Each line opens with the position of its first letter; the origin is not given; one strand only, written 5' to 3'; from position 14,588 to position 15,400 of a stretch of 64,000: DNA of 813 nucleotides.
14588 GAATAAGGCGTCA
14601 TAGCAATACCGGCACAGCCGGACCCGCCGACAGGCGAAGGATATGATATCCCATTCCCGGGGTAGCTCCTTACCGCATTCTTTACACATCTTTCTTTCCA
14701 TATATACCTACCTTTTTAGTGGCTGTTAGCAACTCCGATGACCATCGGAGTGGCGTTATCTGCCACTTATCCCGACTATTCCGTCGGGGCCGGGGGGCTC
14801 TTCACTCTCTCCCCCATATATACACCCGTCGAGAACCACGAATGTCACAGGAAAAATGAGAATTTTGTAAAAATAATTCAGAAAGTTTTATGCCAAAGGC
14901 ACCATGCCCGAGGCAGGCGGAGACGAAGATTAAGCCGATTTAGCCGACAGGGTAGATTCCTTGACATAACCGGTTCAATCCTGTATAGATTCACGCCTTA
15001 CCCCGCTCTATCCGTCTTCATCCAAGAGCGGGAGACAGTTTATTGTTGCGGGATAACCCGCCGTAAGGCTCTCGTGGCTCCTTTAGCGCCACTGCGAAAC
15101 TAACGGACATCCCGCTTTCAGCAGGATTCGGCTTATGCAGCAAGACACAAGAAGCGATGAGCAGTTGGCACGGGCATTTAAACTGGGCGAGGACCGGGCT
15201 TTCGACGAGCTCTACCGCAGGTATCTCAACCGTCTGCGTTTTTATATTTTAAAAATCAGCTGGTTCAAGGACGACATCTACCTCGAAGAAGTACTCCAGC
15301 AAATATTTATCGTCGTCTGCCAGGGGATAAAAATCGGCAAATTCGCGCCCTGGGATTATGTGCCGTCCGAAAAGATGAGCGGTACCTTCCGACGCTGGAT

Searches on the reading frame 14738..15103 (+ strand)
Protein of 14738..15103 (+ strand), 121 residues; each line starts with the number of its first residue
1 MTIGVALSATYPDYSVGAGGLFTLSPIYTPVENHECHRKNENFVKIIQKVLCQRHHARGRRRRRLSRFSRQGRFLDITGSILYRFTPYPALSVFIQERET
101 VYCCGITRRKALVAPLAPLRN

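Call 9: search_protein_families(library=pfam, proteins=[window:14738-15103:+])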
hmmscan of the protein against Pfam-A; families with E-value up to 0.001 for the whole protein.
window:14738-15103:+ (121 aa): 0 families

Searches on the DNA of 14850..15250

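Call 19: search_rna_families(source=window, start=14850, end=15250, threshold=evalue, max_evalue=10, show_alignments=3)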
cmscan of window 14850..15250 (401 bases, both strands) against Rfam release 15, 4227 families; matches with E-value up to 10: 1.
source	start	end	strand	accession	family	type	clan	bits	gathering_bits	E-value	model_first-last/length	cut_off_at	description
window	15044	15072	-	RF02803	PyrR205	Gene; snRNA; snoRNA; HACA-box;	-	12.4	35.6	5.5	1-61/61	no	Pyrobaculum sRNA 205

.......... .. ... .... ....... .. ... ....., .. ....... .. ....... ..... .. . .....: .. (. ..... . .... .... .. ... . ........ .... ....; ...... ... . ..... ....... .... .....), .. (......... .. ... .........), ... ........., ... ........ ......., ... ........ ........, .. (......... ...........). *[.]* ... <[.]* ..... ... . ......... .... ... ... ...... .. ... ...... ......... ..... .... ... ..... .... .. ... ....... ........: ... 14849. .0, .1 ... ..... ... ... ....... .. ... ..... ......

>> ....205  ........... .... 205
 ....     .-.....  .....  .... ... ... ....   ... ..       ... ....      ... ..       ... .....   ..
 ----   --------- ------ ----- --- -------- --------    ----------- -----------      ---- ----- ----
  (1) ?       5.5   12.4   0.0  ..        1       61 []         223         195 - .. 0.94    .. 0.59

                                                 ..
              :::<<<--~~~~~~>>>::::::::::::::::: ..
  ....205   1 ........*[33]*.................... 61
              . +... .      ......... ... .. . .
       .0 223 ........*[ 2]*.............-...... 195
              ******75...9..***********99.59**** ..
